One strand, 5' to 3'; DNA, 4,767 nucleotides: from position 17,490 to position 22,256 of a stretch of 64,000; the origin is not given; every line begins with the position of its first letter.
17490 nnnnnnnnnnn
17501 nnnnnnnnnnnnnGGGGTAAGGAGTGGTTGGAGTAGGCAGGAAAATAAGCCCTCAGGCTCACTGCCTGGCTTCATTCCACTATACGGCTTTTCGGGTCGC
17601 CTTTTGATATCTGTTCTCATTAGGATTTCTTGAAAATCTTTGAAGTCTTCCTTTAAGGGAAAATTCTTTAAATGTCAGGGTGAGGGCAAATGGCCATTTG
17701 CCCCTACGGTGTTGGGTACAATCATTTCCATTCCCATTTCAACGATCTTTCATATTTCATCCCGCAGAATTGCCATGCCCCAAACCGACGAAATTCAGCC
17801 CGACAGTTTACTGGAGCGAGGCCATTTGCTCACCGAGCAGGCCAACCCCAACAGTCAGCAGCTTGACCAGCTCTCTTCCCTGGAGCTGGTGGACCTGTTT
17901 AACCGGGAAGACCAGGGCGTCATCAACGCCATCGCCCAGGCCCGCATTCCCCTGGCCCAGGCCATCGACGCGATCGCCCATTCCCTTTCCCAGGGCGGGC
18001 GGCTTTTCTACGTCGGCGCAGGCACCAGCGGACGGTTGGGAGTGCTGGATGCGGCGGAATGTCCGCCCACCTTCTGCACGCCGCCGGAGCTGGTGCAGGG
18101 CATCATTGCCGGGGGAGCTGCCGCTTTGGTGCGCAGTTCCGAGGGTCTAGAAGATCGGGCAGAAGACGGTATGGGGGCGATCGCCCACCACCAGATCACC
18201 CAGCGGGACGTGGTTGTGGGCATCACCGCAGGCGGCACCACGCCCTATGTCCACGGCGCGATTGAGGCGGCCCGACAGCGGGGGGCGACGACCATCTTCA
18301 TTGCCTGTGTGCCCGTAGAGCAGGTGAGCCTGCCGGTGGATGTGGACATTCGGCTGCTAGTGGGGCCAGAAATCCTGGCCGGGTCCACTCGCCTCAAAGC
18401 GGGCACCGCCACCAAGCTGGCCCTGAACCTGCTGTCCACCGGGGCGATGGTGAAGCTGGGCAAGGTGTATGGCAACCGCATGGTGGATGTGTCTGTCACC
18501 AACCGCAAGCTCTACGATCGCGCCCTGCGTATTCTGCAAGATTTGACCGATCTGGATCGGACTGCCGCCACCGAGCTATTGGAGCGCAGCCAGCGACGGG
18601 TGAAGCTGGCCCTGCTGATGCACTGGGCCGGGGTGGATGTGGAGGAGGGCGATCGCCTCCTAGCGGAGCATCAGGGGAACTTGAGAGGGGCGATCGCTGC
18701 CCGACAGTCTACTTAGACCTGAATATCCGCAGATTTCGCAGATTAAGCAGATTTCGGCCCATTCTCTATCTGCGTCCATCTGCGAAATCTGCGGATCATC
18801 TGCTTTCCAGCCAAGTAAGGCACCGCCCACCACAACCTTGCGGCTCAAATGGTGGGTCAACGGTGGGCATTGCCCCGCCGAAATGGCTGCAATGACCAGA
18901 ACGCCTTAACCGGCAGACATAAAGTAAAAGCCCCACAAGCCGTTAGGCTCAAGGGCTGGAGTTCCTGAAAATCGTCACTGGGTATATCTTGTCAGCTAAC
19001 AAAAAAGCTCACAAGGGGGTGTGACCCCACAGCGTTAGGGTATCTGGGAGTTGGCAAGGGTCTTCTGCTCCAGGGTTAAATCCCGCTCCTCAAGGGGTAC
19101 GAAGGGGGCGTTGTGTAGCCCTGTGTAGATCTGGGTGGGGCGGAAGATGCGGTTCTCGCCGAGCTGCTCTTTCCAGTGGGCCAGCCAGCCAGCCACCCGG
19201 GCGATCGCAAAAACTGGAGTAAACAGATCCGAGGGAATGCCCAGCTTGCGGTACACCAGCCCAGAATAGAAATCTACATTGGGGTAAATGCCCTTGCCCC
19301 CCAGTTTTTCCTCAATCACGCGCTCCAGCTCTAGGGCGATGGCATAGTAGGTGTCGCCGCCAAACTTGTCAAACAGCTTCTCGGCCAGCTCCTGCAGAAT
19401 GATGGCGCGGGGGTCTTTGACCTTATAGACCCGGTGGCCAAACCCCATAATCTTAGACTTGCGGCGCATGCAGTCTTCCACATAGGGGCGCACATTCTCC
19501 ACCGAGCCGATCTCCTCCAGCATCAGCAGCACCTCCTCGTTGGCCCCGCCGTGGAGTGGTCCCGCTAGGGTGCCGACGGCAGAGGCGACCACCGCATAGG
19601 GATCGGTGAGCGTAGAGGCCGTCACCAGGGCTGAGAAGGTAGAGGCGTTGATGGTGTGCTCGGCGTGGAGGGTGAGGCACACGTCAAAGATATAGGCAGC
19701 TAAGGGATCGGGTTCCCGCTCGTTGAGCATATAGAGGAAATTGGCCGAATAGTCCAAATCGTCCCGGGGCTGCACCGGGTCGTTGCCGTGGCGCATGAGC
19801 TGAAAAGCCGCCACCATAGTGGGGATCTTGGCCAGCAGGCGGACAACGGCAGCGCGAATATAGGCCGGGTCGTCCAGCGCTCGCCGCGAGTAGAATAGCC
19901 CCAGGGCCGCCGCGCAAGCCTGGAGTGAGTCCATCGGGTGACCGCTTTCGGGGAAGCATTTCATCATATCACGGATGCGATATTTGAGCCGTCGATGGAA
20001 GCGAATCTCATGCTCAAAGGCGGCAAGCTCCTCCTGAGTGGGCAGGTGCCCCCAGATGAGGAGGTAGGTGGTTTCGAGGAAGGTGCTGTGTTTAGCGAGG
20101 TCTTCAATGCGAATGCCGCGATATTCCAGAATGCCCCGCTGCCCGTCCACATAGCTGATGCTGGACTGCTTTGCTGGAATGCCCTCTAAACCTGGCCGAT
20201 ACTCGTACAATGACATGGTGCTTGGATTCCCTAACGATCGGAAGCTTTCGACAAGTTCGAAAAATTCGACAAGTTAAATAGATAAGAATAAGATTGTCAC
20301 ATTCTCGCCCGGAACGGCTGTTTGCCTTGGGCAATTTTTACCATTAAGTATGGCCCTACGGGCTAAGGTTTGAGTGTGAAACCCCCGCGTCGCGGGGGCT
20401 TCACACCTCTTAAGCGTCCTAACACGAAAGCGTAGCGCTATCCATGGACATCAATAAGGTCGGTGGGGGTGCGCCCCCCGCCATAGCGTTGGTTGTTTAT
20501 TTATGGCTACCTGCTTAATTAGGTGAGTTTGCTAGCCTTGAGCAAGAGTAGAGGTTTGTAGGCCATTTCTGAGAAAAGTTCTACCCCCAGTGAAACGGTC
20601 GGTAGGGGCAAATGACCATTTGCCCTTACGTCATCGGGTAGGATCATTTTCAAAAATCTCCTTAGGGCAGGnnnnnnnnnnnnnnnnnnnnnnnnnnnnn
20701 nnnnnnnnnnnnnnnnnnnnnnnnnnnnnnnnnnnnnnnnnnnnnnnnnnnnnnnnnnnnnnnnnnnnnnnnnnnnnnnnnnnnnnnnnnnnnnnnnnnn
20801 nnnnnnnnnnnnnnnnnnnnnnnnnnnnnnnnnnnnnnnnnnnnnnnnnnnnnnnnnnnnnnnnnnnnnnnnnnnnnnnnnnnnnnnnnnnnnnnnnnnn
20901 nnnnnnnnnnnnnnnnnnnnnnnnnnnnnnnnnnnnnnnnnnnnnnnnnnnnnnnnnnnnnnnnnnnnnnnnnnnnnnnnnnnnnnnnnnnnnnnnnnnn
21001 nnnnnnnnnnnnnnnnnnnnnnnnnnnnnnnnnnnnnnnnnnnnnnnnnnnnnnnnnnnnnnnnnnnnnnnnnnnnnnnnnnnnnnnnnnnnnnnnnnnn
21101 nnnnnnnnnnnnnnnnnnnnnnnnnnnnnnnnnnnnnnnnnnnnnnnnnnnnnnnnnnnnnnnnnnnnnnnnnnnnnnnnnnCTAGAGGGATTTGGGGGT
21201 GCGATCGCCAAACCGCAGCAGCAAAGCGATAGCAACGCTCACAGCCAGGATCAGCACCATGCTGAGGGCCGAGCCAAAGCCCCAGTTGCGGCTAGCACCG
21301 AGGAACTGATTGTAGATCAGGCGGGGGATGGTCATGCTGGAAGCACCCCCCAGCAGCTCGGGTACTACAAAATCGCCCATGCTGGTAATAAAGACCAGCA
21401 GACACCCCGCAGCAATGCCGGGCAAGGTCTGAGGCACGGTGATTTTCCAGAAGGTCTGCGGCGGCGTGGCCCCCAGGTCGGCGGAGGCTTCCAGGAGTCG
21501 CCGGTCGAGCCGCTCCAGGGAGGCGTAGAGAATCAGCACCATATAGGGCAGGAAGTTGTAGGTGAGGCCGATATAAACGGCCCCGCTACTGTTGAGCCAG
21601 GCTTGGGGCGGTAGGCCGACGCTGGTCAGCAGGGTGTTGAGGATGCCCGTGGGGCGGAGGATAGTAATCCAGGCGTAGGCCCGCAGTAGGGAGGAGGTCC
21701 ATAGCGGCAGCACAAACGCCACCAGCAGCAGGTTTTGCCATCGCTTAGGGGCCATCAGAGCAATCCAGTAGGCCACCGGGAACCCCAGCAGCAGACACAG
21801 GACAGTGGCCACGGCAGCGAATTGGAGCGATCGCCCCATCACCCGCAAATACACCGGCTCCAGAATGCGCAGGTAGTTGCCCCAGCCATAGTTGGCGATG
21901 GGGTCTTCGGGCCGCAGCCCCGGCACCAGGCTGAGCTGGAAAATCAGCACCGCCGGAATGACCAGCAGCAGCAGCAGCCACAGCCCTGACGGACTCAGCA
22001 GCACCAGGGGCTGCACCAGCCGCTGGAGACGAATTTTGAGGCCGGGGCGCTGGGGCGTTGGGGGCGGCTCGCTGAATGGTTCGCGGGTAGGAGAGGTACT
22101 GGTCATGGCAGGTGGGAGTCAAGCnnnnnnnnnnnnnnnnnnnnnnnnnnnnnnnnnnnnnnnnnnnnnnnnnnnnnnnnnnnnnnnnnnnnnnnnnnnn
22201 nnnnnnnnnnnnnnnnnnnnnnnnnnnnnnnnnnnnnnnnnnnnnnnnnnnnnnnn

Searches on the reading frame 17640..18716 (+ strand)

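Call 10: search_protein_families(library=pfam, proteins=[window:17640-18716:+], max_evalue=0.001)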
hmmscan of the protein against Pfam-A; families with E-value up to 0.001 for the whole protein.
window:17640-18716:+ (358 aa): 5 families
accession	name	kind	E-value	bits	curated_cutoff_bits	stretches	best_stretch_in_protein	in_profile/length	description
PF22645.1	GKRP_SIS_N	-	1.4e-19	70.3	27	1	105-210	2-111/113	Glucokinase regulatory protein N-terminal SIS domain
PF20741.3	GKRP-like_C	-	1.7e-09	38.6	27.7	1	279-317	2-40/100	C-terminal lid domain of glucokinase regulatory protein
PF13580.11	SIS_2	-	1.2e-08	35.5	27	1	99-221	15-136/138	SIS domain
PF22198.1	GKRP_SIS_2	-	6.3e-07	29.8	27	1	106-162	8-64/191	Glucokinase regulatory protein, second SIS domain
PF01380.27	SIS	-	2.9e-06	27.5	25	1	185-264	50-127/131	SIS domain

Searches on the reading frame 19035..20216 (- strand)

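Call 10: search_protein_families(library=pfam, proteins=[window:19035-20216:-], max_evalue=0.001)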
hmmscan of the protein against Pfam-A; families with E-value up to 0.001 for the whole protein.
window:19035-20216:- (393 aa): 1 family
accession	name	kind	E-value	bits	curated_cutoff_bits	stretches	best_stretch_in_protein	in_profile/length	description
PF00285.26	Citrate_synt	-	5.8e-138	460.2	27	1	9-361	1-357/357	Citrate synthase, C-terminal domain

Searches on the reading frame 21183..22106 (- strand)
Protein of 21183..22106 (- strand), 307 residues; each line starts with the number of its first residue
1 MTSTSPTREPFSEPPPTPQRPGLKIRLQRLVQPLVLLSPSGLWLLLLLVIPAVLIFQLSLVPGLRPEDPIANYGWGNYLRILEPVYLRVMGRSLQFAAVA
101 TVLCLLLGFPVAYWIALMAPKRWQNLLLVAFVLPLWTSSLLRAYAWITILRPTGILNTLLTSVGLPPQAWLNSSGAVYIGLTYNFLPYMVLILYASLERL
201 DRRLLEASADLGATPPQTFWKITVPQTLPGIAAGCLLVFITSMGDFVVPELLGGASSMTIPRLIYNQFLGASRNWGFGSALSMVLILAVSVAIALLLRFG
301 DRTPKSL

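Call 10: search_protein_families(library=pfam, proteins=[window:21183-22106:-], max_evalue=0.001)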
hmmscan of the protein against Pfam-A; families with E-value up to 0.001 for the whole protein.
window:21183-22106:- (307 aa): 1 family
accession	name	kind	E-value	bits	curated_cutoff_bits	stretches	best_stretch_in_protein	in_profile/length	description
PF00528.27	BPD_transp_1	-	1.8e-17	64.1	26.4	1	108-297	1-174/184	Binding-protein-dependent transport system inner membrane component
